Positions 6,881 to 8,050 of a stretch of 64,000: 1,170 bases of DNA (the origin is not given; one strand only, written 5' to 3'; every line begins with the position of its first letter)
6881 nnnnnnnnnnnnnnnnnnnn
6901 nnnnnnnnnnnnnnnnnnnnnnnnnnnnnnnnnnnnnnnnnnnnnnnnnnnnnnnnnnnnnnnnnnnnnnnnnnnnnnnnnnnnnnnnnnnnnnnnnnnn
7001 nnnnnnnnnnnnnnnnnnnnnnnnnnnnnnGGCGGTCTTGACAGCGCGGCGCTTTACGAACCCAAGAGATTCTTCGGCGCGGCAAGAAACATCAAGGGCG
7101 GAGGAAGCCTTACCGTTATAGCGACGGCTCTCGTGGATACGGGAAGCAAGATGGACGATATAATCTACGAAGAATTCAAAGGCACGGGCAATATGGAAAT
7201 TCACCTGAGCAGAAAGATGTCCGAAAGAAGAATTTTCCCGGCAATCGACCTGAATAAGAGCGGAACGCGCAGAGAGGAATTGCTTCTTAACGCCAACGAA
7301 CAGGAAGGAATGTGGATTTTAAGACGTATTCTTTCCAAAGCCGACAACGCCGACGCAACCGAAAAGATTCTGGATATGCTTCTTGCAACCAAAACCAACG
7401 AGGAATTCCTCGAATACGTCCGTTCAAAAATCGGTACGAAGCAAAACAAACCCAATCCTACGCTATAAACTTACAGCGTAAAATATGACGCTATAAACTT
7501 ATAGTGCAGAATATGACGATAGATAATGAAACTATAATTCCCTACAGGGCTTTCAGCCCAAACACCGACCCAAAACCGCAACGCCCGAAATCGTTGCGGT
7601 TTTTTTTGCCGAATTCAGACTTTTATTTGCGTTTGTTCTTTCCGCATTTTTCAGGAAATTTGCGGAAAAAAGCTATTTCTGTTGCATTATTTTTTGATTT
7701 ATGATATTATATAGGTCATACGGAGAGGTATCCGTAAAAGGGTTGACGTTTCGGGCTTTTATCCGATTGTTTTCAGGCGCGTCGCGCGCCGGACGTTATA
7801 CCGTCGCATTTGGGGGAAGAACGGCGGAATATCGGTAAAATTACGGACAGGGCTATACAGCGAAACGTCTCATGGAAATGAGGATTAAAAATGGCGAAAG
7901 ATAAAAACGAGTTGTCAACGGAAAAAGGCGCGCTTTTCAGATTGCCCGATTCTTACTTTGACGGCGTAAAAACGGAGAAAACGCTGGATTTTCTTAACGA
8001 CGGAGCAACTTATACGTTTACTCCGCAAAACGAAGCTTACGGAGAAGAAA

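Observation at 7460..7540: The last codons and stop of rho are tandemly duplicated (28-bp unit)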

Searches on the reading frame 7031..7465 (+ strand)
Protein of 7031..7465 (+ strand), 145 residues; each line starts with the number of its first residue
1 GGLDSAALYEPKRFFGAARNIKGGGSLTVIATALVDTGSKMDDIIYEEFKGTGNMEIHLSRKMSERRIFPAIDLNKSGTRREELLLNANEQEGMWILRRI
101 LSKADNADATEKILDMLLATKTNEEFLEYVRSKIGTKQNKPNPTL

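Call 37: find_homologous_proteins(query=window:7031-7465:+, max_evalue=1e-30)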
Query window:7031-7465:+ (145 aa): 7643 proteins with E <= 1e-30 among 8000 candidates; the best 120 are listed.
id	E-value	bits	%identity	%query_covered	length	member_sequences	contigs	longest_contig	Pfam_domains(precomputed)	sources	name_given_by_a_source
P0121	4.6e-57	210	73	90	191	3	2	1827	PF00006.32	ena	-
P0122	3.8e-56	207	68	95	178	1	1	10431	PF00006.32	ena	-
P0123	4.2e-56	207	66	97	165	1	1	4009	PF00006.32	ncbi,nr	ncbi:transcription termination factor Rho, partial [bacterium]|nr:transcription termination factor R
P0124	6.2e-56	206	68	95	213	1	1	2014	PF00006.32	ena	-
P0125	6.3e-56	206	-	-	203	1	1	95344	PF08765.18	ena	-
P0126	2.8e-55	204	65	97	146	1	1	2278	PF00006.32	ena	-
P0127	6.1e-55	203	69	90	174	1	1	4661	PF00006.32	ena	-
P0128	1.2e-54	202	69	92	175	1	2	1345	PF00006.32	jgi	jgi:transcription termination factor Rho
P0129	1.8e-54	201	66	97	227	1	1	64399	PF00006.32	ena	-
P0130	1.9e-54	201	64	95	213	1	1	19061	PF00006.32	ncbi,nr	ncbi:MAG: transcription termination factor Rho, partial [Clostridiales bacterium]|nr:transcription t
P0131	3.3e-54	200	67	92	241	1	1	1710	PF00006.32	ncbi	ncbi:MAG: transcription termination factor Rho, partial [Clostridia bacterium]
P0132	3.5e-54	200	67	92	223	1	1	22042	PF00006.32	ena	-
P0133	6.0e-54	200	74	88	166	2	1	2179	PF00006.32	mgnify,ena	mgnify:FL=1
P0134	1.1e-53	199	67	90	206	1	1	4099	PF00006.32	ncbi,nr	ncbi:transcription termination factor Rho, partial [Eubacteriales bacterium OttesenSCG-928-M02]|nr:t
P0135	1.3e-53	198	65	92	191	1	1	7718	PF00006.32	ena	-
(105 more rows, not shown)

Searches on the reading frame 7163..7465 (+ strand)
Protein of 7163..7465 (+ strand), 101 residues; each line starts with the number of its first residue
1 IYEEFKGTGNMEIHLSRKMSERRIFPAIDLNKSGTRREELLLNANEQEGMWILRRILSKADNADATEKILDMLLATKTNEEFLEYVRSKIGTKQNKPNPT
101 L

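Call 52: find_encoding_contigs(protein=window:7163-7465:+, flank=1500, max_places=10)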
Protein window:7163-7465:+ (101 aa): no gene with exactly this product is on record in the collection.
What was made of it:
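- Tried and rejected: A guessed partial product was not on record (call 52).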

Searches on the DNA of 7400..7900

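Call 71: search_rna_families(source=window, start=7400, end=7900, threshold=evalue, max_evalue=1)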
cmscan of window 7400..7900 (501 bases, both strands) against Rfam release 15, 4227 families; matches with E-value up to 1: 3.
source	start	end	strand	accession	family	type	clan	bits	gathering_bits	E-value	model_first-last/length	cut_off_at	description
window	7519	7606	+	RF02891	AgrB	Gene; antisense;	-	21.7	40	0.28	1-84/84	no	ArsR-gov region gene B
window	7645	7703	+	RF01494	rliD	Gene; antisense;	-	20.1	50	0.0019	270-327/327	no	Listeria sRNA rliD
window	7633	7675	+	RF04067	mir-4520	Gene; miRNA;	-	17.3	90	0.39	1-70/70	no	mir-4520 microRNA precursor family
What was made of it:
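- On Any curated RNA family (Rfam 15): The best hits in 7400-7900 at the E-value threshold score 17-22 bits against cut-offs of 40-90 (call 71).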
